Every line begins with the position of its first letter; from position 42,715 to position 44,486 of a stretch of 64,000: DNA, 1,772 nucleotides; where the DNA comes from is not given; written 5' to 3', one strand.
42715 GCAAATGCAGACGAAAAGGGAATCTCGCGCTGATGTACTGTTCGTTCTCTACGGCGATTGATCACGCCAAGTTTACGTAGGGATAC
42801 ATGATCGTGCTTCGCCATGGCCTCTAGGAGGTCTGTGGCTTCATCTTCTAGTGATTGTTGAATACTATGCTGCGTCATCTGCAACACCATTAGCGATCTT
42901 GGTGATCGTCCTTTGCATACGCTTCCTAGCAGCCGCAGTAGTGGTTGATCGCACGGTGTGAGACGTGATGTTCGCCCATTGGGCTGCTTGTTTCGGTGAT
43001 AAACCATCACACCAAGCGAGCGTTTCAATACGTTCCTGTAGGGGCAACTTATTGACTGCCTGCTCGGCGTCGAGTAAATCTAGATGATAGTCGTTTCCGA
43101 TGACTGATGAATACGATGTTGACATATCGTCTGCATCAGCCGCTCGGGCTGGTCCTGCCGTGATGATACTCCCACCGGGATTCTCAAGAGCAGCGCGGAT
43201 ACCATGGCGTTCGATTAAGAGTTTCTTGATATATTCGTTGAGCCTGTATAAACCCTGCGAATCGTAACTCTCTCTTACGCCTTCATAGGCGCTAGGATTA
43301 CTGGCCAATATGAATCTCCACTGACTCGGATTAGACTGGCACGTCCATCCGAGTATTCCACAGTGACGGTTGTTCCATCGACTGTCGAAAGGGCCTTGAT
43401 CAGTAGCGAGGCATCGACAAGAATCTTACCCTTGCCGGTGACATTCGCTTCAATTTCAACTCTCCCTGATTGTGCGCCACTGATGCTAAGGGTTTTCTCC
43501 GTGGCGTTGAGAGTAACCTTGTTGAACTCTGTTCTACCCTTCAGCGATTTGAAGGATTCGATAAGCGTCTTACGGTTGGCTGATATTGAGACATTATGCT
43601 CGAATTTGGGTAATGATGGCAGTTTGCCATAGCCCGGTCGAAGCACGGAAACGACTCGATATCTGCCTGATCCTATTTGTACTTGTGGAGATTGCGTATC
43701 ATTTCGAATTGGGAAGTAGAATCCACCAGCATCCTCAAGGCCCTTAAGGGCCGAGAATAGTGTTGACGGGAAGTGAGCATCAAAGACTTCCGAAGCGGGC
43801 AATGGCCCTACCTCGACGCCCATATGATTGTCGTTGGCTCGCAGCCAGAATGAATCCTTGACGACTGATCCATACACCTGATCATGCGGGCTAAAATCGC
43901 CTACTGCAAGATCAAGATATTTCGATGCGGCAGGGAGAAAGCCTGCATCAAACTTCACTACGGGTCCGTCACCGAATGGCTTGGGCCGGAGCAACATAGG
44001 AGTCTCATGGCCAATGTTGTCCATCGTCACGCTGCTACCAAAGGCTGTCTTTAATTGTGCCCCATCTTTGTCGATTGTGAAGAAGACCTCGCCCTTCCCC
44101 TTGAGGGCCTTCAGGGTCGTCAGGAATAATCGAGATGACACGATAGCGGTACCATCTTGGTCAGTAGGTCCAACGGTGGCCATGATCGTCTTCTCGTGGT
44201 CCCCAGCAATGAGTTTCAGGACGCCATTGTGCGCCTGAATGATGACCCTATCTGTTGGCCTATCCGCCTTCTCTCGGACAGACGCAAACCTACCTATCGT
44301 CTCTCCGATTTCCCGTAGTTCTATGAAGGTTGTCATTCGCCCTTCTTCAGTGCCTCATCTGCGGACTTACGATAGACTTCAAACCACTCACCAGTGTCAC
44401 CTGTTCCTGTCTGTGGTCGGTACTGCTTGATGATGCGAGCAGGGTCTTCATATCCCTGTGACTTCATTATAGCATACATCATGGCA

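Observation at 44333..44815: The phage encodes two separate dual-specificity / tyrosine phosphatases (44333-44815 and 59754-60275).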

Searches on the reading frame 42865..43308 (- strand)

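Call 15: search_protein_families(library=pfam, proteins=[window:42865-43308:-], max_evalue=0.01)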
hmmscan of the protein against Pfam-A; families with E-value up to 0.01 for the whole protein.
window:42865-43308:- (147 aa): 0 families

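Call 67: search_protein_families(library=pfam, proteins=[window:42865-43308:-], max_evalue=10)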
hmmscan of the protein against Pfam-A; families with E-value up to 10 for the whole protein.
window:42865-43308:- (147 aa): 1 family
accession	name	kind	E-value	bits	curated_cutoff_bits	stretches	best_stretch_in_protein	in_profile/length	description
PF13384.12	HTH_23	-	0.12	12.7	24.6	1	91-121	5-36/50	Homeodomain-like domain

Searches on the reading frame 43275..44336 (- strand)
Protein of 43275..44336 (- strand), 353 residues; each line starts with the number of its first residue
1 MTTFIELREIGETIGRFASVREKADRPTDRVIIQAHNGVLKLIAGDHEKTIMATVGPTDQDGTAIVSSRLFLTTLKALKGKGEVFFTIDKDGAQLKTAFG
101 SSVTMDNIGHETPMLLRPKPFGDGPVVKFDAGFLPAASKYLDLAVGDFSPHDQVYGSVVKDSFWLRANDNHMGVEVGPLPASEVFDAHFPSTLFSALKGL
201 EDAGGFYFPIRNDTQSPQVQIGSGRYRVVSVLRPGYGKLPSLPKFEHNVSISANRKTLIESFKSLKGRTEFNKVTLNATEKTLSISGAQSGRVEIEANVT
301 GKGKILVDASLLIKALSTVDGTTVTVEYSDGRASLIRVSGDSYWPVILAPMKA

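Call 3: search_protein_families(library=pfam, proteins=[window:43275-44336:-], max_evalue=0.01)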
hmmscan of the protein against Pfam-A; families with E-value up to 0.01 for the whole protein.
window:43275-44336:- (353 aa): 1 family
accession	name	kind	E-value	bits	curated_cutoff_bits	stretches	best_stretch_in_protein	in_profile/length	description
PF00712.24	DNA_pol3_beta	-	8.1e-08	32.9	24.4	1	272-337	31-100/120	DNA polymerase III beta subunit, N-terminal domain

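Call 4: search_protein_families(library=phrogs, proteins=[window:43275-44336:-], max_evalue=0.01)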
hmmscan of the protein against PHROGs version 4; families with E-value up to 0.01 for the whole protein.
window:43275-44336:- (353 aa): 2 families
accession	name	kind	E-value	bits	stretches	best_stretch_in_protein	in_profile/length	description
phrog_947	-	DNA, RNA and nucleotide metabolism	2.2e-14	54.2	1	20-346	23-358/368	DNA polymerase processivity factor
phrog_16217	-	unknown function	0.0039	18.3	1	275-341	19-87/95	-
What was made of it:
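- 43275..44336 (-): DNA polymerase sliding clamp, whose start overlaps the DSP1 stop (ATGA). Pfam DNA_pol3_beta 8.1e-8 and phrog_947 at 2.2e-14 (calls 3, 4).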
